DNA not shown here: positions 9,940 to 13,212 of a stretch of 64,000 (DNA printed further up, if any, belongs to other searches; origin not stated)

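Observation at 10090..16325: Tandem pair of ~990-aa paralogs of unknown function with a hyper-conserved C-terminal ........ domain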

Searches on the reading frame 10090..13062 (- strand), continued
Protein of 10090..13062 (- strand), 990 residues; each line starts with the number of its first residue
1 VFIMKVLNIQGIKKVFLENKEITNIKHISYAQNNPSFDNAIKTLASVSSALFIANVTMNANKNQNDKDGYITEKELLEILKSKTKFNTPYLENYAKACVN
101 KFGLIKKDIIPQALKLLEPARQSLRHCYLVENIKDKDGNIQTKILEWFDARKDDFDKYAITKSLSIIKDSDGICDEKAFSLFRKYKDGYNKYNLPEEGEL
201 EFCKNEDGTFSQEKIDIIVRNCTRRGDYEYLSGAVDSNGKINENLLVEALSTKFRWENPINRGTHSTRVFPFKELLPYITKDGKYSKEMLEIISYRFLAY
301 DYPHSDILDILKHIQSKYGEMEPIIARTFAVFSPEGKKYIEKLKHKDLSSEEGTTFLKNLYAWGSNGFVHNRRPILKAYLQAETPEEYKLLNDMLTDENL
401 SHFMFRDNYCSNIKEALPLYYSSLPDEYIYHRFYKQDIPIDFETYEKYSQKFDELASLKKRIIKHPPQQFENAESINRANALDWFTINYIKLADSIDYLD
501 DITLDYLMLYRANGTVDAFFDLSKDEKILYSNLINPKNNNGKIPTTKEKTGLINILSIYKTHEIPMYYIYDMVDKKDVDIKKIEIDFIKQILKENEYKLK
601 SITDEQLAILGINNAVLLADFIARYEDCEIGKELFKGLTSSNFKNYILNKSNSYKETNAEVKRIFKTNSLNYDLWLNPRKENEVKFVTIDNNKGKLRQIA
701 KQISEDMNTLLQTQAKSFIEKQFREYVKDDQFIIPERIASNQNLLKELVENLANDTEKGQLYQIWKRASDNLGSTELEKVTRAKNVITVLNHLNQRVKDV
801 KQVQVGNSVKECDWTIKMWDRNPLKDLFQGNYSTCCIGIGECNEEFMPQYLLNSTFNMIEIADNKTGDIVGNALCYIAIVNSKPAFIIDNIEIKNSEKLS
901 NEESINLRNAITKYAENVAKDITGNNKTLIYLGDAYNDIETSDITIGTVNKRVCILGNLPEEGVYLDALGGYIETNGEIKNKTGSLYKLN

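Call 87: fold_search(model_id=the predicted structure, library=pdb)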
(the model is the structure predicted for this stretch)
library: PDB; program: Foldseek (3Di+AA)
matches with E <= 10: 291; with E <= 0.001: 0
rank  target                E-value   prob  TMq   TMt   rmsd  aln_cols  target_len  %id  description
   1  4ua3_A                5.4e-02  1.00  0.09  0.40   6.0       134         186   14  Crystal structure of selenomethionine labeled SpNatD (released 2015-01-28)
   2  4zm6_A                5.4e-02  0.99  0.10  0.12   9.1       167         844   11  A unique GCN5-related glucosamine N-acetyltransferase region exist in the fungal multi-domain GH3 beta-N-acetylglucosa (released 2015-12-09)
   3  1bo4_A                8.7e-02  1.00  0.08  0.45   3.8        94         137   14  CRYSTAL STRUCTURE OF A GCN5-RELATED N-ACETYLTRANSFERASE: SERRATIA MARESCENS AMINOGLYCOSIDE 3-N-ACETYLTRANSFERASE (released 1998-10-07)
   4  4ua3_B                1.1e-01  0.99  0.09  0.37   5.6       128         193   14  Crystal structure of selenomethionine labeled SpNatD (released 2015-01-28)
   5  4u9w_A                1.2e-01  0.98  0.09  0.37   7.4       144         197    6  Crystal Structure of NatD bound to H4/H2A peptide and CoA (released 2015-01-28)
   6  4u9v                  1.4e-01  0.95  0.09  0.34   6.9       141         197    9  Crystal structure of NatD (Naa40p) bound to acetyl CoA (released 2015-01-28)
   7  4u9w_D                1.7e-01  0.98  0.09  0.37   5.8       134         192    9  Crystal Structure of NatD bound to H4/H2A peptide and CoA (released 2015-01-28)
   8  4u9w_B                1.9e-01  0.97  0.09  0.36   5.8       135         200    9  Crystal Structure of NatD bound to H4/H2A peptide and CoA (released 2015-01-28)
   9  1bo4_B                2.1e-01  0.99  0.07  0.44   3.6        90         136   13  CRYSTAL STRUCTURE OF A GCN5-RELATED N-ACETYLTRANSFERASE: SERRATIA MARESCENS AMINOGLYCOSIDE 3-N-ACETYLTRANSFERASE (released 1998-10-07)
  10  7ak8_A                2.1e-01  0.96  0.07  0.38   3.9        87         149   13  Structure of Salmonella TacT1 toxin bound to TacA1 antitoxin C-terminal peptide (released 2021-08-18)
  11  4h5y                  2.1e-01  0.08  0.05  0.09  31.9       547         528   10  High-resolution crystal structure of Legionella pneumophila LidA (60-594) (released 2013-09-25)
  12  9q6a_A                2.2e-01  0.16  0.06  0.17  25.7       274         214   10  Crystal structure of octameric COMMD-like protein MBK5214510 from Flavobacteriaceae bacterium (released 2025-10-01)
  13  4u9w_C                2.5e-01  0.97  0.09  0.38   6.7       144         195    7  Crystal Structure of NatD bound to H4/H2A peptide and CoA (released 2015-01-28)
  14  4b13_C                2.5e-01  0.82  0.08  0.20   5.6       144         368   10  Plasmodium vivax N-myristoyltransferase with a bound benzofuran inhibitor (compound 25) (released 2012-10-17)
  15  5us1_B                2.6e-01  0.66  0.06  0.24   4.6        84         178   13  Crystal structure of aminoglycoside acetyltransferase AAC(2')-Ia in complex with N2'-acetylgentamicin C1A and coenzyme (released 2017-03-15)
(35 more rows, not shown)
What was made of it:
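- The Foldseek top hits are also GNATs (call 87).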

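Call 103: list_cluster_members(proteins=[window:10093-13053:-, window:13281-16253:-])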
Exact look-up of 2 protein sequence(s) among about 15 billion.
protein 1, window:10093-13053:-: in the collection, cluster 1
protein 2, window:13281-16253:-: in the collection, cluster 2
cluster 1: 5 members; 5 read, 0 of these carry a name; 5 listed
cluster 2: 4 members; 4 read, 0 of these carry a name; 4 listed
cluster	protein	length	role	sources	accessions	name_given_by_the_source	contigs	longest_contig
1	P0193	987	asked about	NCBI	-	-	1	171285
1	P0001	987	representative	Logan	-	-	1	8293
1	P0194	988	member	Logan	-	-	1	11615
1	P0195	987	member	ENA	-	-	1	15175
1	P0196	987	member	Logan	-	-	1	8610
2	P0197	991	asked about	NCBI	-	-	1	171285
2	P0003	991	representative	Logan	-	-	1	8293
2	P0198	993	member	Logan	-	-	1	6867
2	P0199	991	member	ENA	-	-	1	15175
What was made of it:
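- Checked: These give 987 and 991 aa, and exactly those products are on record in NCBI on a 171-kb contig (call 103).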

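Call 105: search_solved_structures(query=A5, max_evalue=1)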
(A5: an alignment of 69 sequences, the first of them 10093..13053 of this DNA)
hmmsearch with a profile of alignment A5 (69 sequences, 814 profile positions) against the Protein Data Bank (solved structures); distinct sequences matched with E-value up to 1: 2.
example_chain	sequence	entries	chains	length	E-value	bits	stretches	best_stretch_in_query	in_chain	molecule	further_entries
4uos_A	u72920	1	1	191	0.61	11.6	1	40-286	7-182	DESIGNED HELICAL BUNDLE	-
7cbc_A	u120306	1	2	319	0.63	11.5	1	72-255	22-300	De novo designed switch protein caging a hemagglutinin binder (sCageHA267_1S)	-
